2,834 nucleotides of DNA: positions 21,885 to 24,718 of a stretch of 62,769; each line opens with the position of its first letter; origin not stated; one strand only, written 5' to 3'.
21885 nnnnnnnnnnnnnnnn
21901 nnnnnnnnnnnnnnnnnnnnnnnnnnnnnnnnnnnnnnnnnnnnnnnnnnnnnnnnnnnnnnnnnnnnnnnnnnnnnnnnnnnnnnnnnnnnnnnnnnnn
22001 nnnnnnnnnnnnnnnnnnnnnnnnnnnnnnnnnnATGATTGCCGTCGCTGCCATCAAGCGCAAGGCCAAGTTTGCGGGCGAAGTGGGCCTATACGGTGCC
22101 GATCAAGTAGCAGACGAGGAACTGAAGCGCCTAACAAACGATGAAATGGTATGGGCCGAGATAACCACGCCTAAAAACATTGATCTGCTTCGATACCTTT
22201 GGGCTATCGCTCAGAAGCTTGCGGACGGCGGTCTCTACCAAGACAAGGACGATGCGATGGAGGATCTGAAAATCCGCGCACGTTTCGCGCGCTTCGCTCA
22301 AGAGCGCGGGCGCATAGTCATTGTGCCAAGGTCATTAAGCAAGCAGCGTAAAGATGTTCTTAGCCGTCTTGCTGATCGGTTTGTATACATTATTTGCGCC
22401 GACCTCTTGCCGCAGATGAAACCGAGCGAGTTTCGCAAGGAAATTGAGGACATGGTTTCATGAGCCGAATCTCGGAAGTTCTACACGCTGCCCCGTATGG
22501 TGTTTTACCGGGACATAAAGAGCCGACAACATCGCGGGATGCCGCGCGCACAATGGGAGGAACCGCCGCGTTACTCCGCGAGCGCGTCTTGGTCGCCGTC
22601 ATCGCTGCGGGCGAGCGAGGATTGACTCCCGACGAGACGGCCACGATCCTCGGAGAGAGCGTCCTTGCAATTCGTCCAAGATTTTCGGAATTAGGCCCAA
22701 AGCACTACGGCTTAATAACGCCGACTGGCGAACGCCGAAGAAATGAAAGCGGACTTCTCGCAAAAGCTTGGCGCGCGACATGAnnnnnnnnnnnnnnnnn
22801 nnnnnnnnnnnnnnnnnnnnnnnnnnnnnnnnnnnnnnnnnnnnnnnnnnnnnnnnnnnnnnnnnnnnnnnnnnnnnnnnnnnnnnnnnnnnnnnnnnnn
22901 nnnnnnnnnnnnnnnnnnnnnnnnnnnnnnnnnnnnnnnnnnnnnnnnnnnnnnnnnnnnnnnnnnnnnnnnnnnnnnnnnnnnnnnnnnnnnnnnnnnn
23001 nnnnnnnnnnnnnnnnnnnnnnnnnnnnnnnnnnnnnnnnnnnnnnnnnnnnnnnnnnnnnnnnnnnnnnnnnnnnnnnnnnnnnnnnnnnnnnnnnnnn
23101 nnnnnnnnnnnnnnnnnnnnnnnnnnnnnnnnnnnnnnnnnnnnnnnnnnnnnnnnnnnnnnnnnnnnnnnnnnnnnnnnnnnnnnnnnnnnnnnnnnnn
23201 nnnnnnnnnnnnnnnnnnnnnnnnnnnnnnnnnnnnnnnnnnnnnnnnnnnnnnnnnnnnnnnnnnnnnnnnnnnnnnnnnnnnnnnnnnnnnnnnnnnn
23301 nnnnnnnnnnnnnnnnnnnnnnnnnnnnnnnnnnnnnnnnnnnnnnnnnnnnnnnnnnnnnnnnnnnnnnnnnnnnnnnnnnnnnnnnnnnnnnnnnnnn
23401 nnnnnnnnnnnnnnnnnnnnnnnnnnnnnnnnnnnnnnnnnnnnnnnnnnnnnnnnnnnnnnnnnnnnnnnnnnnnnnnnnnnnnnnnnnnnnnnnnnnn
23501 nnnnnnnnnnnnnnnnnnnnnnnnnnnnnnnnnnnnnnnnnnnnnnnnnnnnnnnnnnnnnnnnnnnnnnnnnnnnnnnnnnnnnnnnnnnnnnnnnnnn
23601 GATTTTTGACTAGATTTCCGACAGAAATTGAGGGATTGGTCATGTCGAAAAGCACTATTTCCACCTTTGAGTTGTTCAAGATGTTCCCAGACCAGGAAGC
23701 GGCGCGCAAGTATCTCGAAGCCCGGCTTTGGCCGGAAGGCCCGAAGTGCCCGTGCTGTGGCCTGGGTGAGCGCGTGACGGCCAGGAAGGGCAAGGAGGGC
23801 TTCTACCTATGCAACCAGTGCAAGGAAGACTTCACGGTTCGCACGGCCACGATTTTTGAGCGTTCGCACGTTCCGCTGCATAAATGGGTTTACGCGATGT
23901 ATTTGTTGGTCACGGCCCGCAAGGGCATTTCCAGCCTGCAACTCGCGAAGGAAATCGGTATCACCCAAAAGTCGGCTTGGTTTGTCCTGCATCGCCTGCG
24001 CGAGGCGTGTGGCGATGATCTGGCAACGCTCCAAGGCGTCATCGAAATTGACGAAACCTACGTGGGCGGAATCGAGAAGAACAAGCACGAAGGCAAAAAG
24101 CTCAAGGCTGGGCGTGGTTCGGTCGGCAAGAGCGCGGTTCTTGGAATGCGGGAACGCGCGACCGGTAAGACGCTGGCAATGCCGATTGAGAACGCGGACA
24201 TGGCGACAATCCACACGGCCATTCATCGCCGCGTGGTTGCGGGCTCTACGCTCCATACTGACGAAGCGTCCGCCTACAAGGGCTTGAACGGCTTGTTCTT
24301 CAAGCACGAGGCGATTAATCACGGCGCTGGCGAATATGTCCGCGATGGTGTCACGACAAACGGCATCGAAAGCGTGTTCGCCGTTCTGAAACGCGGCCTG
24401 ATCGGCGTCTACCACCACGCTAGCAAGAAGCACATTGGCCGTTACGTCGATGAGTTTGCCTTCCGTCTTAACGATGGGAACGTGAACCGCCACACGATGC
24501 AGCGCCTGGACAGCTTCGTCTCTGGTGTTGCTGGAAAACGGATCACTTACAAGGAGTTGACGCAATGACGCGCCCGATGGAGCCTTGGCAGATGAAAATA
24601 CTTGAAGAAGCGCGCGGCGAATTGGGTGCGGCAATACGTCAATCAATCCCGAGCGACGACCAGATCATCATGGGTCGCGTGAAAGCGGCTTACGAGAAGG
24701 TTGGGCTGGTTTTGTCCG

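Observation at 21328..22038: A 678-bp single-gene cassette bounded by inverted and direct repeats sits in the recT/next-gene junction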

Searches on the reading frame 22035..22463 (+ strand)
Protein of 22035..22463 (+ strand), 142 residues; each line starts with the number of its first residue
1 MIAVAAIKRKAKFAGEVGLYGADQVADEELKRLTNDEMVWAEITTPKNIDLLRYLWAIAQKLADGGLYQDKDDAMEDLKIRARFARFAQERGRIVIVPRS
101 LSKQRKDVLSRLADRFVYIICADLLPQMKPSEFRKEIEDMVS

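Call 9: search_protein_families(library=pfam, proteins=[window:22035-22463:+], max_evalue=0.01)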
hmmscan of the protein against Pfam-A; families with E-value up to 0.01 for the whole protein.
window:22035-22463:+ (142 aa): 0 families

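Call 13: search_protein_families(library=phrogs, proteins=[window:22035-22463:+], max_evalue=0.01)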
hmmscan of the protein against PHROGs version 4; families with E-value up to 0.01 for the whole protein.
window:22035-22463:+ (142 aa): 2 families
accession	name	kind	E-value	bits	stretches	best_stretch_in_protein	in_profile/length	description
phrog_319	-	DNA, RNA and nucleotide metabolism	0.00099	19.8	1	19-102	14-112/159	NinB/ Orf homologous recombination mediator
phrog_32356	-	unknown function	0.0026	18.7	0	61-76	18-33/43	-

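Call 40: find_related_loci(query=window:22035-22463:+, collection=viral_contigs, flank=3000)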
Query window:22035-22463:+ (142 aa) in viral_contigs; peptide patterns used: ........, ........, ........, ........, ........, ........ (x = any residue, [..] = any of these).
11 stretches matched a pattern; 2 encode a relative of the query (tblastn E <= 1e-3); 2 distinct loci.
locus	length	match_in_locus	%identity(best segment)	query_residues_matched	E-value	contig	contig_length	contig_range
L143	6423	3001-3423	64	1-142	2e-61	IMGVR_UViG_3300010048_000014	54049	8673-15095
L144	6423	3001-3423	63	1-142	3e-61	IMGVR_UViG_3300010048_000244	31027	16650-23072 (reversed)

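Call 45: find_encoding_contigs(protein=window:22035-22463:+, flank=3000, max_places=8)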
Protein window:22035-22463:+ (142 aa): 21 contigs read that carry it; 8 places shown.
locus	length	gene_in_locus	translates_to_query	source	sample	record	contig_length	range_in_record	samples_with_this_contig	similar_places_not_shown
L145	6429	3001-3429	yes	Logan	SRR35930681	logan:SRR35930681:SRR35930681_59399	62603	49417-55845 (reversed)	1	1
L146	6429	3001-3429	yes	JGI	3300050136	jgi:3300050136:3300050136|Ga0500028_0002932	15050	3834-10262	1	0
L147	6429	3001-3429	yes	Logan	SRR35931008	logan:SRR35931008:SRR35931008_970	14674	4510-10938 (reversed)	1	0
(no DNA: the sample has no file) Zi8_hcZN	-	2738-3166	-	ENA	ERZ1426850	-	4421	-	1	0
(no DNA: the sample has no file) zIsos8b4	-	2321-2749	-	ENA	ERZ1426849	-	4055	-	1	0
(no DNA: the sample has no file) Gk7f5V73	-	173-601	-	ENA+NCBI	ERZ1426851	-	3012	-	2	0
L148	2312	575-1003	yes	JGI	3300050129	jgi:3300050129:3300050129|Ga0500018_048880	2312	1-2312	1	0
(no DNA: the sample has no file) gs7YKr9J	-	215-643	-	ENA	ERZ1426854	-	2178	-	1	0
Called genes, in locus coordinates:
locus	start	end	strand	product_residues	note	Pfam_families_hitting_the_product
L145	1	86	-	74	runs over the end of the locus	-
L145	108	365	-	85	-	-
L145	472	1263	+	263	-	PF09588:YqaJ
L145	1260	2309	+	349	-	PF03837:RecT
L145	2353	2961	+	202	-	-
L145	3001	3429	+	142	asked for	-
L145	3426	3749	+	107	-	-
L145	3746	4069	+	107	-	-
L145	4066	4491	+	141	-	-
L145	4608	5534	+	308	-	PF12760:Zn_ribbon_IS1595, PF12762:DDE_Tnp_IS1595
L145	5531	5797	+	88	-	-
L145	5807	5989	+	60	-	-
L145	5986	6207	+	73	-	-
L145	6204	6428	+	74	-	-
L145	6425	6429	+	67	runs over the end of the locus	-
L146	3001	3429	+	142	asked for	-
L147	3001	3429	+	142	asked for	-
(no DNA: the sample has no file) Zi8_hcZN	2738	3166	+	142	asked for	-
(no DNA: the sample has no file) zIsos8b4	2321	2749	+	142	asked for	-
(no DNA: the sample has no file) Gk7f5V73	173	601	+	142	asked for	-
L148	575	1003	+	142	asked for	-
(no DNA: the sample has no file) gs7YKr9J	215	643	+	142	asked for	-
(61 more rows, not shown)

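Call 78: search_protein_families(library=ncbifam, proteins=[window:22035-22463:+], max_evalue=0.001)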
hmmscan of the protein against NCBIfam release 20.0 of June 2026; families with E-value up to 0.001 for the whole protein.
window:22035-22463:+ (142 aa): 0 families

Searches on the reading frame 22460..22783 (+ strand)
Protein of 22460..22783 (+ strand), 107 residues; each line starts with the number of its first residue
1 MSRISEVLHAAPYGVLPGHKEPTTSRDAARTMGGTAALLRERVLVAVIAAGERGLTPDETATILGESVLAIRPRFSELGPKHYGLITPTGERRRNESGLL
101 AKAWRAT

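Call 9: search_protein_families(library=pfam, proteins=[window:22460-22783:+], max_evalue=0.01)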
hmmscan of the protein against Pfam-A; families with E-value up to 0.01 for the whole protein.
window:22460-22783:+ (107 aa): 0 families

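Call 13: search_protein_families(library=phrogs, proteins=[window:22460-22783:+], max_evalue=0.01)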
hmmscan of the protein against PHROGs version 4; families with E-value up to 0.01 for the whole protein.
window:22460-22783:+ (107 aa): 1 family
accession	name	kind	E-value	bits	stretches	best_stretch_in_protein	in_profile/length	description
phrog_1123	-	unknown function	2.6e-08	34.7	1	22-106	15-96/112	-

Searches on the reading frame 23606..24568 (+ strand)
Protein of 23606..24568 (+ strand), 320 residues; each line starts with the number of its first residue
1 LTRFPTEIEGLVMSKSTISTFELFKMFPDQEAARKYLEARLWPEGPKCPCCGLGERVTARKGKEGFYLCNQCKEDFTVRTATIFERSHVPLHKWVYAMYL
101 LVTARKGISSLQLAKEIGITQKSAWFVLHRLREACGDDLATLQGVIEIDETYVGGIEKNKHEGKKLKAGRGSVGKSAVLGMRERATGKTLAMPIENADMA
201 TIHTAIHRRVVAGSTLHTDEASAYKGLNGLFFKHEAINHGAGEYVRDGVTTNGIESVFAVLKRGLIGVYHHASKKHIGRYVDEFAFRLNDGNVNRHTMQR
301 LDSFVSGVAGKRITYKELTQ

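Call 9: search_protein_families(library=pfam, proteins=[window:23606-24568:+], max_evalue=0.01)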
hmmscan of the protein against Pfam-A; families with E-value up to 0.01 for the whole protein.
window:23606-24568:+ (320 aa): 2 families
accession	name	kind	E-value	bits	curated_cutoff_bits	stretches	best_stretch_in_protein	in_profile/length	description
PF12762.13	DDE_Tnp_IS1595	-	1.1e-45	155.8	27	1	141-289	1-153/153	ISXO2-like transposase domain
PF12760.12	Zn_ribbon_IS1595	-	3.5e-08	33.7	25.4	1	28-73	1-44/46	Transposase zinc-ribbon domain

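Call 78: search_protein_families(library=ncbifam, proteins=[window:23606-24568:+], max_evalue=0.001)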
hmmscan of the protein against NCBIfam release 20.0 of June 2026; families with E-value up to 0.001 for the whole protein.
window:23606-24568:+ (320 aa): 1 family
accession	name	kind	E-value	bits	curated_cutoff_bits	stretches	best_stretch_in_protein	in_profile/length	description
NF033547.1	transpos_IS1595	equivalog_domain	3.8e-59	200.2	75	1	86-289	1-213/215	IS1595 family transposase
